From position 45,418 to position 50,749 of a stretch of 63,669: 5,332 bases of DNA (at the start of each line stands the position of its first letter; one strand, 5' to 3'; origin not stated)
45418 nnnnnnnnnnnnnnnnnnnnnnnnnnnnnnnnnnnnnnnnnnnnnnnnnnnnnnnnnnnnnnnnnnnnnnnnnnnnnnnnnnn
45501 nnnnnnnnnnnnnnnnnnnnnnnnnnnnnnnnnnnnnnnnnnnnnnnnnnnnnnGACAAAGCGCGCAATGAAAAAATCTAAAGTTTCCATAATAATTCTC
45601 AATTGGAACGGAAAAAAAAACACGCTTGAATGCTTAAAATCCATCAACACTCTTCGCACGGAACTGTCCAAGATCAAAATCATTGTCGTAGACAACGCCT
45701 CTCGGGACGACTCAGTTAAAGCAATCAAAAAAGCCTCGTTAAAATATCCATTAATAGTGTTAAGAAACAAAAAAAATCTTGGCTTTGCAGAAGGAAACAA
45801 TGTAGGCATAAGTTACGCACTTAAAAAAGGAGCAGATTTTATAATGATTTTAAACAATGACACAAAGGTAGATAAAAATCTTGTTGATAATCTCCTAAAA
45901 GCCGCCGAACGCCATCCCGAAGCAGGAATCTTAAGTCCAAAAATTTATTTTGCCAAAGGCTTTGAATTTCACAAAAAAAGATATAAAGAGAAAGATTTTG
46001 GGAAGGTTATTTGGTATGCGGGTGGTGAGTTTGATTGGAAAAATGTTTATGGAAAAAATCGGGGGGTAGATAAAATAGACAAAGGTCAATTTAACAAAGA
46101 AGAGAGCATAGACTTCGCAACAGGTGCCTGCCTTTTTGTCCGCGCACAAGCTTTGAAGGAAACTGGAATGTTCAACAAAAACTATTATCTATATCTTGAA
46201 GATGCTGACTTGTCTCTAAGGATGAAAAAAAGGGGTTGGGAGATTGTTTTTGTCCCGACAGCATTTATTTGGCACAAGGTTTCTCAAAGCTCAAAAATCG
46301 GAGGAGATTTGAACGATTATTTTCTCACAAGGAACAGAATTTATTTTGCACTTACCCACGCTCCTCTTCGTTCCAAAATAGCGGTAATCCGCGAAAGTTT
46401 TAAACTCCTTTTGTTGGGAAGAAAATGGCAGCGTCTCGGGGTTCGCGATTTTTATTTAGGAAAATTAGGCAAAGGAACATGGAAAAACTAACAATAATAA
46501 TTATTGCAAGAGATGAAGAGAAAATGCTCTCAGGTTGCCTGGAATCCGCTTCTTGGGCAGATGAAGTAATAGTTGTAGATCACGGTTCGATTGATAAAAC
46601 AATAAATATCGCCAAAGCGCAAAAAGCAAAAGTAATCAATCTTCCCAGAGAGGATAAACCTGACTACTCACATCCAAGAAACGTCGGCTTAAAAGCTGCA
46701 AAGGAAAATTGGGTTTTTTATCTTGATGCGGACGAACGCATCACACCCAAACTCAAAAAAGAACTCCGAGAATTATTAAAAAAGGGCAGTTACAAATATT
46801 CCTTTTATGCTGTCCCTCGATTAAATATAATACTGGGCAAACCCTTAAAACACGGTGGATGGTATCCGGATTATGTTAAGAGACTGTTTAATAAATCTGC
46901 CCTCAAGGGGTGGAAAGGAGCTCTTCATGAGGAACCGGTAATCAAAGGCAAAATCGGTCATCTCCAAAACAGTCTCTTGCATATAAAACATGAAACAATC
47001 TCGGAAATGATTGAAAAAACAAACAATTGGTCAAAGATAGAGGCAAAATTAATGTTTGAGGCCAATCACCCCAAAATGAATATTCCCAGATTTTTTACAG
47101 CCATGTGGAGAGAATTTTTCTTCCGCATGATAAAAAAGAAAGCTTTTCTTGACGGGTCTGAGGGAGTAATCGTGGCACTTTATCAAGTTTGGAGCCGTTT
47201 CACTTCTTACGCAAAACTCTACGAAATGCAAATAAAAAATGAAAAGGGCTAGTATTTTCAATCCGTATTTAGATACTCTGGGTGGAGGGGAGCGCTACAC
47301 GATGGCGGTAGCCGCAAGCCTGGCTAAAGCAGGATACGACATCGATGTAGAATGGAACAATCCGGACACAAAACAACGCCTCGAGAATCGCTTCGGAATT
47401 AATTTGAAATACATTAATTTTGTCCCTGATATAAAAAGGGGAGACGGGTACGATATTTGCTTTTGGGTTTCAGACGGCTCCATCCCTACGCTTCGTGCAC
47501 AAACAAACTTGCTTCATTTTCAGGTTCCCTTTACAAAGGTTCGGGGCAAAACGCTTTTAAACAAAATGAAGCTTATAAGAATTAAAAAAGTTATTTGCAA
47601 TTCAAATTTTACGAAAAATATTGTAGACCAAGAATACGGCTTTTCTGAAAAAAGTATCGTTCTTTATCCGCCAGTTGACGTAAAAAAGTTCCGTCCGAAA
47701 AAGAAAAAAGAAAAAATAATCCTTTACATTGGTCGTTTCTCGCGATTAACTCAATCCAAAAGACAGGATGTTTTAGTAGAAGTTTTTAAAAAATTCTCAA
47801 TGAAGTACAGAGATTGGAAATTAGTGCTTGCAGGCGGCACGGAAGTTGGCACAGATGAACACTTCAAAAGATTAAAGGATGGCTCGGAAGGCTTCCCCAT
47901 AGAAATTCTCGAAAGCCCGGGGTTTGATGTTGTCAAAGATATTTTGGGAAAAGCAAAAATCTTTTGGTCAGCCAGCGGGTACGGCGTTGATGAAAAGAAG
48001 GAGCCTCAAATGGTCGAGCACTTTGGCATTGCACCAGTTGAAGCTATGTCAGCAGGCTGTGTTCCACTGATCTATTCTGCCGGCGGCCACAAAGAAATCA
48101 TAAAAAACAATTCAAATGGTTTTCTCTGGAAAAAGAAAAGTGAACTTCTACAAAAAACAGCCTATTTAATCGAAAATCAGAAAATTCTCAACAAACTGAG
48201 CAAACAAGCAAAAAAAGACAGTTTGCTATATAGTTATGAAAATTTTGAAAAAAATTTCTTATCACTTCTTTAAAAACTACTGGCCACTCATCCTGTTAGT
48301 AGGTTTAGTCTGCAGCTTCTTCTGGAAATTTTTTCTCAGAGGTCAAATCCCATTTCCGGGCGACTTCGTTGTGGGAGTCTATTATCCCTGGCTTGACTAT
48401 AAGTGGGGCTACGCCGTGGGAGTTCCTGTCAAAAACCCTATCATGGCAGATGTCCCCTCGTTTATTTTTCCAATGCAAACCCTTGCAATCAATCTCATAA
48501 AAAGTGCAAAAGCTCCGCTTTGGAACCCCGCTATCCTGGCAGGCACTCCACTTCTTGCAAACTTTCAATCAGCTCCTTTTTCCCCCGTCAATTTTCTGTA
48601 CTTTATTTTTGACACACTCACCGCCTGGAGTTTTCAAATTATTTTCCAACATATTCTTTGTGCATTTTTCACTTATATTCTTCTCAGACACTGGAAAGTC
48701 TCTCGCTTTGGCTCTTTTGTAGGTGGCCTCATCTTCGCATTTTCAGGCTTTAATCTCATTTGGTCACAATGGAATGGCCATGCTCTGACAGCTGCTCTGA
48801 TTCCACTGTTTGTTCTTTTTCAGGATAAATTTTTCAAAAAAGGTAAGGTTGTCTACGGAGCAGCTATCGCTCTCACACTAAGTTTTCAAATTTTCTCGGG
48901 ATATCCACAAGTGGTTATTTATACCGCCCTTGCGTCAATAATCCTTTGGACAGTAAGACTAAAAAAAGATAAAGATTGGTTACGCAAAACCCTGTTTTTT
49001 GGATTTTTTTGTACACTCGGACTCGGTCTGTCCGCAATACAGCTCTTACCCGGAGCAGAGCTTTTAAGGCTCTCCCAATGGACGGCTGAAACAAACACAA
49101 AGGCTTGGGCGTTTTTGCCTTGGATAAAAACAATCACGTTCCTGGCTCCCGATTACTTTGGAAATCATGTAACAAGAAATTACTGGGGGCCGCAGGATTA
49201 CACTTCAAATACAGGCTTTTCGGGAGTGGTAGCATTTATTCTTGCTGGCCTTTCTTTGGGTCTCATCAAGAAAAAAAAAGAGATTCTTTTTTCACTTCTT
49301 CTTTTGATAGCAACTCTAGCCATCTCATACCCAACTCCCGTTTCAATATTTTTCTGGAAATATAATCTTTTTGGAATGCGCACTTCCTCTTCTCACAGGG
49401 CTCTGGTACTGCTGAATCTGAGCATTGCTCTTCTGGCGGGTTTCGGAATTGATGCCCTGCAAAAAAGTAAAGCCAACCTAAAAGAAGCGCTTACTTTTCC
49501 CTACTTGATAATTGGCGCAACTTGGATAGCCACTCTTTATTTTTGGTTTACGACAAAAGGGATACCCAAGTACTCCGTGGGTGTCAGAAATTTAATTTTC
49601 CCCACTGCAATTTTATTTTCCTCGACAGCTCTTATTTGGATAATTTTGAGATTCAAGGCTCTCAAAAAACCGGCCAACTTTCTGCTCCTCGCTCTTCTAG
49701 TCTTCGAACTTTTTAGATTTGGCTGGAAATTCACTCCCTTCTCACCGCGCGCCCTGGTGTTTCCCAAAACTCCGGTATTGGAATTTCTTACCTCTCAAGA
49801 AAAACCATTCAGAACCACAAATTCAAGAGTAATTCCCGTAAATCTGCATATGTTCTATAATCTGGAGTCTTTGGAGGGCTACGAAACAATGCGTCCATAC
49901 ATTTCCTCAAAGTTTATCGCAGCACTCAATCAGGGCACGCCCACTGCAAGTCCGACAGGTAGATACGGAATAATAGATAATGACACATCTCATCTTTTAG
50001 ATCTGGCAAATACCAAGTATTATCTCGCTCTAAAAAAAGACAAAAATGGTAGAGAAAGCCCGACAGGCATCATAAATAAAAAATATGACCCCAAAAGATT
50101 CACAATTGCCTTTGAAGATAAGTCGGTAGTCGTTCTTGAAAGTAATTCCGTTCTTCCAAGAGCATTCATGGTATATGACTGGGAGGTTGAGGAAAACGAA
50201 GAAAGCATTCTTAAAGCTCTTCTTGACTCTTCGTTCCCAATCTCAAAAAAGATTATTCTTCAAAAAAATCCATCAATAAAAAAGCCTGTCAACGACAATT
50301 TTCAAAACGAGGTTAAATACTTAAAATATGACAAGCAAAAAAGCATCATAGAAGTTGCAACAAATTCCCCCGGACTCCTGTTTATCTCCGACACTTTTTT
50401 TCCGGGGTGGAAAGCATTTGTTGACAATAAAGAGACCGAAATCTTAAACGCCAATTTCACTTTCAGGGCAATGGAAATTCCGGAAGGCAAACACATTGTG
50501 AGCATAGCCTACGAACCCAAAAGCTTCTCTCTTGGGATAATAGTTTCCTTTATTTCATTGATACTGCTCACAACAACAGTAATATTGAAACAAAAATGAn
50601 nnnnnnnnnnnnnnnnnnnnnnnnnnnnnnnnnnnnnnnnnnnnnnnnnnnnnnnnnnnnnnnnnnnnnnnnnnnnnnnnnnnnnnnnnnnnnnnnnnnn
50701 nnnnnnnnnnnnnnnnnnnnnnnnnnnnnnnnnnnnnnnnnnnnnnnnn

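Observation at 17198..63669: About 46-kb multi-GT-C surface glycosylation island: about 20 lipid-donor transferases served by four donor synthases and one GtrA domain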

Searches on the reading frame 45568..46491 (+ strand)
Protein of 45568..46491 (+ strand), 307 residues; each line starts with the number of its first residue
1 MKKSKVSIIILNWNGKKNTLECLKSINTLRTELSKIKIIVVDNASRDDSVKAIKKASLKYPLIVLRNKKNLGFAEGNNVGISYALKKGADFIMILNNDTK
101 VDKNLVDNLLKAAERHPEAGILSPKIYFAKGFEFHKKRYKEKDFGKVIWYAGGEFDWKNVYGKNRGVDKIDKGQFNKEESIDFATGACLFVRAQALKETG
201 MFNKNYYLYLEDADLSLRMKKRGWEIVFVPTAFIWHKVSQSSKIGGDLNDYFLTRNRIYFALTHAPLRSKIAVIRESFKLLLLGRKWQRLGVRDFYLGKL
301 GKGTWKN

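Call 5: search_protein_families(library=pfam, proteins=[window:45568-46491:+], max_evalue=0.01)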
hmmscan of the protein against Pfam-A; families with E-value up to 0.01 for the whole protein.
window:45568-46491:+ (307 aa): 6 families
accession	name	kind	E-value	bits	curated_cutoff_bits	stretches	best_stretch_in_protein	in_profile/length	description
PF00535.33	Glycos_transf_2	-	9.3e-20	71.7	23.3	1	7-198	1-166/168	Glycosyl transferase family 2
PF13641.12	Glyco_tranf_2_3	-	3e-14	54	27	1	6-239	3-214/230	Glycosyltransferase like family 2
PF13632.12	Glyco_trans_2_3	-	6.7e-11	42.8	27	1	184-261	72-142/198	Glycosyl transferase family group 2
PF13506.12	Glyco_transf_21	-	2.9e-05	24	21.7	1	179-240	97-158/174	Glycosyl transferase family 21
PF05045.17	RgpF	-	0.0011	18.2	25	1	28-136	315-418/503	Rhamnan synthesis protein F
PF10111.15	Glyco_tranf_2_2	-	0.0031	17.5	27.3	0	34-222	28-202/276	Glycosyltransferase like family 2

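Call 55: search_protein_families(library=ncbifam, proteins=[window:45568-46491:+], max_evalue=0.00001)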
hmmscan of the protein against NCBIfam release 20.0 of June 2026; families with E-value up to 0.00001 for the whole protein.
window:45568-46491:+ (307 aa): 10 families
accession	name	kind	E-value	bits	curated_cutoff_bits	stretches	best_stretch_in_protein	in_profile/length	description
TIGR01556.1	rhamnosyltran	subfamily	8.3e-18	64.6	200.55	1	23-126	7-112/281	rhamnosyltransferase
NF041875.1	EPS_EpsD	equivalog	2.7e-17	63.2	370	2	6-117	1-108/325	exopolysaccharide biosynthesis glycosyltransferase EpsD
TIGR03937.1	PgaC_IcaA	equivalog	1.6e-16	60.3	422.3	1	4-121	45-158/407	poly-beta-1,6-N-acetyl-D-glucosamine synthase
TIGR03965.1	mycofact_glyco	equivalog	2.8e-14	52.9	280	1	4-111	74-177/467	mycofactocin biosynthesis glycosyltransferase MftF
NF038302.1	EPS_HpsE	equivalog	2.9e-13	49.5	300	1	6-127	3-125/307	hormogonium polysaccharide biosynthesis glycosyltransferase HpsE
NF007482.0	PRK10073.1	equivalog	5.5e-11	42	423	1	3-115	5-112/334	glycosyltransferase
TIGR04283.1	glyco_like_mftF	equivalog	7.9e-11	42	182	1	6-122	1-107/221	TIGR04283 family arsenosugar biosynthesis glycosyltransferase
NF050113.1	gal_furan_GlfT1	equivalog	7.3e-10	38.6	330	1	24-119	16-111/290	galactofuranosyltransferase GlfT1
TIGR03111.1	glyc2_xrt_Gpos1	hypoth_equivalog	7.5e-09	34.9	363.95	1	4-126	49-169/439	TIGR03111 family XrtG-associated glycosyltransferase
NF045692.1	OglycostaseCruG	equivalog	5.8e-08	32.1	600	1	4-116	41-155/386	2'-O-glycosyltransferase CruG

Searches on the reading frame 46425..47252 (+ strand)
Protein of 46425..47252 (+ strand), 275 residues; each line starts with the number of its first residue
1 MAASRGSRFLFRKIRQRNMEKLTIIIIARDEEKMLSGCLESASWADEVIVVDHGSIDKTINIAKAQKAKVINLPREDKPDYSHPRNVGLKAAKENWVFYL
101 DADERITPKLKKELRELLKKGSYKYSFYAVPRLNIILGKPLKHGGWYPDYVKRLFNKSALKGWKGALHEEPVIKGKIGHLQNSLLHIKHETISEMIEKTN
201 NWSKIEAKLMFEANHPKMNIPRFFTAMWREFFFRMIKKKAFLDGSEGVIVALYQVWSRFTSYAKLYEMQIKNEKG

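Call 5: search_protein_families(library=pfam, proteins=[window:46425-47252:+], max_evalue=0.01)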
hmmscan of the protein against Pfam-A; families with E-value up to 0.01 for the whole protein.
window:46425-47252:+ (275 aa): 4 families
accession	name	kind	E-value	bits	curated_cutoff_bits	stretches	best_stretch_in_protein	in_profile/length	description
PF00535.33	Glycos_transf_2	-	4.1e-15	56.5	23.3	1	23-132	1-117/168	Glycosyl transferase family 2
PF13704.12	Glyco_tranf_2_4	-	1.5e-05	25.9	27.5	1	29-117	1-97/98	Glycosyl transferase family 2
PF10111.15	Glyco_tranf_2_2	-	4.3e-05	23.6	27.3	1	42-108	23-96/276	Glycosyltransferase like family 2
PF13896.12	Glyco_transf_49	-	0.0084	15.9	27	0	83-132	120-174/329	Glycosyl-transferase for dystroglycan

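Call 55: search_protein_families(library=ncbifam, proteins=[window:46425-47252:+], max_evalue=0.00001)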
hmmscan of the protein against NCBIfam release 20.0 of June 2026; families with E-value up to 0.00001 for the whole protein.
window:46425-47252:+ (275 aa): 5 families
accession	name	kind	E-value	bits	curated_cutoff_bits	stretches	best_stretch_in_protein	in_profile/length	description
TIGR04283.1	glyco_like_mftF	equivalog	5.9e-12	45.6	182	1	22-128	1-107/221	TIGR04283 family arsenosugar biosynthesis glycosyltransferase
TIGR04195.1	S_glycosyl_SunS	equivalog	1.2e-11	44.1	350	1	19-177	56-209/421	SunS family peptide S-glycosyltransferase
NF007482.0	PRK10073.1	equivalog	1.8e-10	40.3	423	1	18-118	4-110/334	glycosyltransferase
TIGR03965.1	mycofact_glyco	equivalog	1.2e-08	34.2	280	1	17-108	71-169/467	mycofactocin biosynthesis glycosyltransferase MftF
NF047683.1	TeichurnBiosyTuaG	equivalog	7.8e-06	25.7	400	0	44-129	34-122/252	teichuronic acid biosynthesis protein TuaG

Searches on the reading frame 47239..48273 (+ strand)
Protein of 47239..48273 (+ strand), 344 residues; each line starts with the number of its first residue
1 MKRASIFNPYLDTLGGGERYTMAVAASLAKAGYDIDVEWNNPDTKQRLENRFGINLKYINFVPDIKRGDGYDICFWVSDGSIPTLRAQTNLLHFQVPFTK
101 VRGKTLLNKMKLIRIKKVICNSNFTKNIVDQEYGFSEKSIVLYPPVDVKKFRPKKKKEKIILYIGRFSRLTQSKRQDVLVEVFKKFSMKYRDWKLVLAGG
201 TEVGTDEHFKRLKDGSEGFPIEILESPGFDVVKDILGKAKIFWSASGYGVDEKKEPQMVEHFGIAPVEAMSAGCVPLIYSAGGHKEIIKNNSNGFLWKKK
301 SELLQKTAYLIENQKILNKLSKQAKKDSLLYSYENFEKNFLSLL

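Call 5: search_protein_families(library=pfam, proteins=[window:47239-48273:+], max_evalue=0.01)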
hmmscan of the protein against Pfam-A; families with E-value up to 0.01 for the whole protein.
window:47239-48273:+ (344 aa): 3 families
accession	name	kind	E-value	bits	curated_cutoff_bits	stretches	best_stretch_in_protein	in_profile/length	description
PF00534.26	Glycos_transf_1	-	2.2e-25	89.6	26.4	1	150-326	7-171/172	Glycosyl transferases group 1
PF13692.12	Glyco_trans_1_4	-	3.2e-14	53.8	27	1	159-313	2-142/142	Glycosyl transferases group 1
PF13439.12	Glyco_transf_4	-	2.7e-08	34.5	28.5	1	102-149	122-169/170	Glycosyltransferase Family 4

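Call 55: search_protein_families(library=ncbifam, proteins=[window:47239-48273:+], max_evalue=0.00001)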
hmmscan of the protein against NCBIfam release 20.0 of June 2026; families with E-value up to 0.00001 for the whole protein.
window:47239-48273:+ (344 aa): 9 families
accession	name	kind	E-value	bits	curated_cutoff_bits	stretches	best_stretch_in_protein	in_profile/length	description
NF041876.1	EPS_EpsE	equivalog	2.8e-10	40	400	1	146-326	195-374/389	exopolysaccharide biosynthesis GT4 family glycosyltransferase EpsE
TIGR03999.1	thiol_BshA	equivalog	7.4e-10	38.3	273.7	1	149-328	190-353/375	N-acetyl-alpha-D-glucosaminyl L-malate synthase BshA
NF041010.1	glycosy_Agl16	equivalog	2.1e-09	36.8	575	0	100-212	119-223/352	glycosylation protein Agl16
NF049988.1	MGlcDAGSynMgs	equivalog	2.5e-09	37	400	1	167-343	219-383/398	alpha-monoglucosyldiacylglycerol synthase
TIGR04157.1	glyco_rSAM_CFB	subfamily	2.6e-09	36.6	400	1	108-202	163-268/406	TIGR04157 family glycosyltransferase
NF007396.0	PRK09922.1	equivalog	1.1e-07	31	385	0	132-202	152-222/361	lipopolysaccharide 1,6-galactosyltransferase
NF038229.1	Glyco4_Geo_Pelo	equivalog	3.7e-06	26.2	400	1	267-326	255-314/338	GPMC system family 4 glycosyltransferase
TIGR02095.1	glgA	subfamily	4.7e-06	25.5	328.45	0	164-301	297-427/477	glycogen/starch synthase, ADP-glucose type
TIGR04063.1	stp3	hypoth_equivalog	5.1e-06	25.6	442.05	0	265-326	310-373/397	TIGR04063 family PEP-CTERM/XrtA system glycosyltransferase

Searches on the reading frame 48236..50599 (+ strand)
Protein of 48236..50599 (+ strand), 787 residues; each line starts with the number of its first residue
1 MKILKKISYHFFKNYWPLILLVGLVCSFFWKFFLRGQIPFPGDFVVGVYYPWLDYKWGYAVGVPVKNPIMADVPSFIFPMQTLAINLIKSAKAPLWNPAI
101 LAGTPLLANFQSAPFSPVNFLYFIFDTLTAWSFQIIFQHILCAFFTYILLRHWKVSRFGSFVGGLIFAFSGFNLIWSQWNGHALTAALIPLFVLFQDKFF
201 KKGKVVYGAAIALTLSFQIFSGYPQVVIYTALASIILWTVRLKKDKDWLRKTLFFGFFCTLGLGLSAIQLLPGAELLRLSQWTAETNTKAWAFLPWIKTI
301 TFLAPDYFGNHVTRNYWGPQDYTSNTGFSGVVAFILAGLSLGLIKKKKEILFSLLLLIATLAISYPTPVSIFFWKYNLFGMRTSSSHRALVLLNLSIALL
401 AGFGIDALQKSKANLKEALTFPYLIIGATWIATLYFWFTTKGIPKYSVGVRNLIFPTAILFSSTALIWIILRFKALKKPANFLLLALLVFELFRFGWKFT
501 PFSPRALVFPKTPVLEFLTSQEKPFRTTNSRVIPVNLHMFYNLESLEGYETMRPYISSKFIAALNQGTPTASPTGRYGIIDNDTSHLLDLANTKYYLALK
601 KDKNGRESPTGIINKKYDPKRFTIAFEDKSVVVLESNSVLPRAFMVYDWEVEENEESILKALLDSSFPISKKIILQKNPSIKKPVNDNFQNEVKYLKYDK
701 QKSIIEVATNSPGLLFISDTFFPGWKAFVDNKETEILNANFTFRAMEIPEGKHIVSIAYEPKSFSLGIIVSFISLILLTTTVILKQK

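Call 5: search_protein_families(library=pfam, proteins=[window:48236-50599:+], max_evalue=0.01)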
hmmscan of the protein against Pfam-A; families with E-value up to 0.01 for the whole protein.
window:48236-50599:+ (787 aa): 1 family
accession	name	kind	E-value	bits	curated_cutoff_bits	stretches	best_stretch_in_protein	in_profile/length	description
PF09586.16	YfhO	-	1.8e-29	103.2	28.5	2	115-646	73-594/835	Bacterial membrane protein YfhO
